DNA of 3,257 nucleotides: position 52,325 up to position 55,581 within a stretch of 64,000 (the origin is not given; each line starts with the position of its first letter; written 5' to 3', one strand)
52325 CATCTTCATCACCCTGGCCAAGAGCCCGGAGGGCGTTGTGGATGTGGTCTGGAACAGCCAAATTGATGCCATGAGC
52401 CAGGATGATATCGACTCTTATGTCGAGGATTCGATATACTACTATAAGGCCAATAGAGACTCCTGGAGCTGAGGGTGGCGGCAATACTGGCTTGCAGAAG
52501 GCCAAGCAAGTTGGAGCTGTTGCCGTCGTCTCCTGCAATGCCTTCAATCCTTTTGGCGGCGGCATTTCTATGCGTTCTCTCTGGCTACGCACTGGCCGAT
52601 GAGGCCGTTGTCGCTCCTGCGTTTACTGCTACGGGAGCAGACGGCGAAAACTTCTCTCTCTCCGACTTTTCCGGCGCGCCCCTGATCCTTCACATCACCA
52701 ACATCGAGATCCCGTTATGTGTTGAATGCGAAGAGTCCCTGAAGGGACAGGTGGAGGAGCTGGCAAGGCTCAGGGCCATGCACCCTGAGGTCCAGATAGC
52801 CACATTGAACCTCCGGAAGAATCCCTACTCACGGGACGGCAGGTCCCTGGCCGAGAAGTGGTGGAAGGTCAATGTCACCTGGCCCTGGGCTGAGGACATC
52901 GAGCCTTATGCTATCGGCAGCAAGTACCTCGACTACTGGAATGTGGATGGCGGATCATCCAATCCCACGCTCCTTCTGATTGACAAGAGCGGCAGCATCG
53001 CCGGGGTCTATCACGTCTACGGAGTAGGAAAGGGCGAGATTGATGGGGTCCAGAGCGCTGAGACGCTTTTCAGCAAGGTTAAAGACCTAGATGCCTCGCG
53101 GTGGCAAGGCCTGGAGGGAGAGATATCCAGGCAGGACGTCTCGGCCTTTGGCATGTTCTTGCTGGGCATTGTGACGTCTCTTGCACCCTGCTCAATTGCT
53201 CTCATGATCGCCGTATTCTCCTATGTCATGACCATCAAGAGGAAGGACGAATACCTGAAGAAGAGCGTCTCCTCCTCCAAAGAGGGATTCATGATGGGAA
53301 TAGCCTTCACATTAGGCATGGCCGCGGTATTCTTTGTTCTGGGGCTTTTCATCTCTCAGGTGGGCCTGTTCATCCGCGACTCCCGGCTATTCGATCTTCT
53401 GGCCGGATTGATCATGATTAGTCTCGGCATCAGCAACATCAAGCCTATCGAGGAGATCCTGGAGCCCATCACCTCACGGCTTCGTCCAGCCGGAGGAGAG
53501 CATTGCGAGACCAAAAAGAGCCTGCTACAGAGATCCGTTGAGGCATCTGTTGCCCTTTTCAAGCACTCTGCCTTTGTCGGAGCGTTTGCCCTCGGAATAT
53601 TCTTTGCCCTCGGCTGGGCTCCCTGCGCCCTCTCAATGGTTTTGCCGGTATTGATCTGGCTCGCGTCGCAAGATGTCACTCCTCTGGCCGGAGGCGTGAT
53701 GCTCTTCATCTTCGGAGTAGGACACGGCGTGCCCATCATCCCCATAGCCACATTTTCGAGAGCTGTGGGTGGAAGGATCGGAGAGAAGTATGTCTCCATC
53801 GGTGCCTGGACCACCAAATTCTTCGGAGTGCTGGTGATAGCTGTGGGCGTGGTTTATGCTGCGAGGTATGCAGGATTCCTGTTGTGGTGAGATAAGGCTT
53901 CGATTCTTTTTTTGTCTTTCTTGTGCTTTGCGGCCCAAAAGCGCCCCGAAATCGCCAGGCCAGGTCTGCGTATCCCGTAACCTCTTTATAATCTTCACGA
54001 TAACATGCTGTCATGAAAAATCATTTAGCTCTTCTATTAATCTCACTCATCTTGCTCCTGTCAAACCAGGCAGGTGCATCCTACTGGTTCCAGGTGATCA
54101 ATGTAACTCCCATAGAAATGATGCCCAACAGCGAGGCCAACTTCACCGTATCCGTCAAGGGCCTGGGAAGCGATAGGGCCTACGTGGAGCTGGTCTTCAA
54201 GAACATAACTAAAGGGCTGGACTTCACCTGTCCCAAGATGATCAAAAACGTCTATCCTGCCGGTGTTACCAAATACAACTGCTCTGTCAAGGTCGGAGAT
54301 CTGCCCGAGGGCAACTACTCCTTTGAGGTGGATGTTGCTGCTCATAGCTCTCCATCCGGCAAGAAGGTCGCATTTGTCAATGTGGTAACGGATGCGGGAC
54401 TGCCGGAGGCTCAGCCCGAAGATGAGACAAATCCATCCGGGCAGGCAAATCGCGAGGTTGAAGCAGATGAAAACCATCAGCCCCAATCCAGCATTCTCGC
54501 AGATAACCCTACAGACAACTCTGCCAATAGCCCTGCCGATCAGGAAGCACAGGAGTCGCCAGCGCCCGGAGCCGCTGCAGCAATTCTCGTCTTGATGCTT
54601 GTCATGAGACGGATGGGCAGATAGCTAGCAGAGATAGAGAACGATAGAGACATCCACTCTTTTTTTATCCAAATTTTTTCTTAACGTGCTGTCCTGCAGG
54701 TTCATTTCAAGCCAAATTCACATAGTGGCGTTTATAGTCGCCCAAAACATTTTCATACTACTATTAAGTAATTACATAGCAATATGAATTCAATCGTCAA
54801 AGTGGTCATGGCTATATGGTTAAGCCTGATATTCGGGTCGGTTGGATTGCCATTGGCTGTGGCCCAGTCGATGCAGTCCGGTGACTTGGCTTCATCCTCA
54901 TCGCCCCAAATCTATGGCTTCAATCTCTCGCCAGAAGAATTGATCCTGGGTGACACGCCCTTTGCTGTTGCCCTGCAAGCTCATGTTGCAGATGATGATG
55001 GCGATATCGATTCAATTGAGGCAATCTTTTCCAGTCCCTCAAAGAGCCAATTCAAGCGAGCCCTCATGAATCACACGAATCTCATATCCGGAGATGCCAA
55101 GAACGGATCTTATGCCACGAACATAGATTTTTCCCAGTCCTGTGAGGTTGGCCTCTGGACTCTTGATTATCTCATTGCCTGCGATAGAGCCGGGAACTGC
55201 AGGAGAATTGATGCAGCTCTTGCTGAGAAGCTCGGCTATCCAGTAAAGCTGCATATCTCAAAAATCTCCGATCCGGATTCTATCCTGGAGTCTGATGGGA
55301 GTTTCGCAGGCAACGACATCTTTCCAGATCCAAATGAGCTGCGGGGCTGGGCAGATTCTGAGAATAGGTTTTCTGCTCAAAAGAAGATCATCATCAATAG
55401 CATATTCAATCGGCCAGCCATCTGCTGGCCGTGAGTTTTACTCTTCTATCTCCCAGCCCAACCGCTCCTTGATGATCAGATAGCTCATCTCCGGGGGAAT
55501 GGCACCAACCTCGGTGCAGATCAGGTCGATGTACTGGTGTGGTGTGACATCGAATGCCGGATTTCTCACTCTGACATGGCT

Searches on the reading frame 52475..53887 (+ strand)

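Call 4: search_protein_families(library=pfam, proteins=[window:52475-53887:+], max_evalue=0.01)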
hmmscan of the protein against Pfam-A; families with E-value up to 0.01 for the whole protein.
window:52475-53887:+ (471 aa): 4 families
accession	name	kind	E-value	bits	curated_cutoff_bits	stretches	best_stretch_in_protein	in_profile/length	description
PF02683.22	DsbD_TM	-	3.6e-14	53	27.1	2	349-464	107-217/219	Cytochrome C biogenesis protein transmembrane domain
PF13386.12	DsbD_2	-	1.8e-09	38.2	24.9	2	348-458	101-197/199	Cytochrome C biogenesis protein transmembrane region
PF08534.16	Redoxin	-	0.00027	21.2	26.6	1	47-181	6-134/148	Redoxin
PF00578.27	AhpC-TSA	-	0.00064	20.1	26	1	47-175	5-121/124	AhpC/TSA family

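Call 7: search_protein_families(library=ncbifam, proteins=[window:52475-53887:+], max_evalue=0.01)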
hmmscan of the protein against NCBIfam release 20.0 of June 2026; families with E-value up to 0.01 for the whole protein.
window:52475-53887:+ (471 aa): 3 families
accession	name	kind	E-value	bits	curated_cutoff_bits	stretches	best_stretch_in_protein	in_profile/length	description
NF040495.1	tranport_ArsG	equivalog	1.5e-13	50.7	200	1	222-465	5-224/225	aromatic aminobenezylarsenical efflux permease ArsG family transporter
NF001419.0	PRK00293.1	subfamily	2.3e-10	39.7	330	2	363-466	288-386/574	protein-disulfide reductase DsbD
NF045694.1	seleno_TsoB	exception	0.00021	19.6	805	1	360-460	292-389/572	rhodanese/DsbD fusion-like selenoprotein TsoB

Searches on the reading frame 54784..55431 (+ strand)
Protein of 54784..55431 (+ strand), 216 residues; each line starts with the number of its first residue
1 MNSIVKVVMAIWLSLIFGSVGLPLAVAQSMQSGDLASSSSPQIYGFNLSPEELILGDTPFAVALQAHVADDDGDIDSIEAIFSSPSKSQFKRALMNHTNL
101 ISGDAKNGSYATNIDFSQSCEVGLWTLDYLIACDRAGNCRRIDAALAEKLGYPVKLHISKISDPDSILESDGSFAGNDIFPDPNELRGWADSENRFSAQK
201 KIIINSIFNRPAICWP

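Call 4: search_protein_families(library=pfam, proteins=[window:54784-55431:+], max_evalue=0.01)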
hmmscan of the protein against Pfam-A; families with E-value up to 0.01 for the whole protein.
window:54784-55431:+ (216 aa): 1 family
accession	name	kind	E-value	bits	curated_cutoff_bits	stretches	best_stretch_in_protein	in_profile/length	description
PF24893.1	DUF7743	-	0.00021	21.4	27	1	62-143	22-91/120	Domain of unknown function (DUF7743)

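Call 7: search_protein_families(library=ncbifam, proteins=[window:54784-55431:+], max_evalue=0.01)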
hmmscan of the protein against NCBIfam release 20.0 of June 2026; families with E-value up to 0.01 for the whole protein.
window:54784-55431:+ (216 aa): 0 families
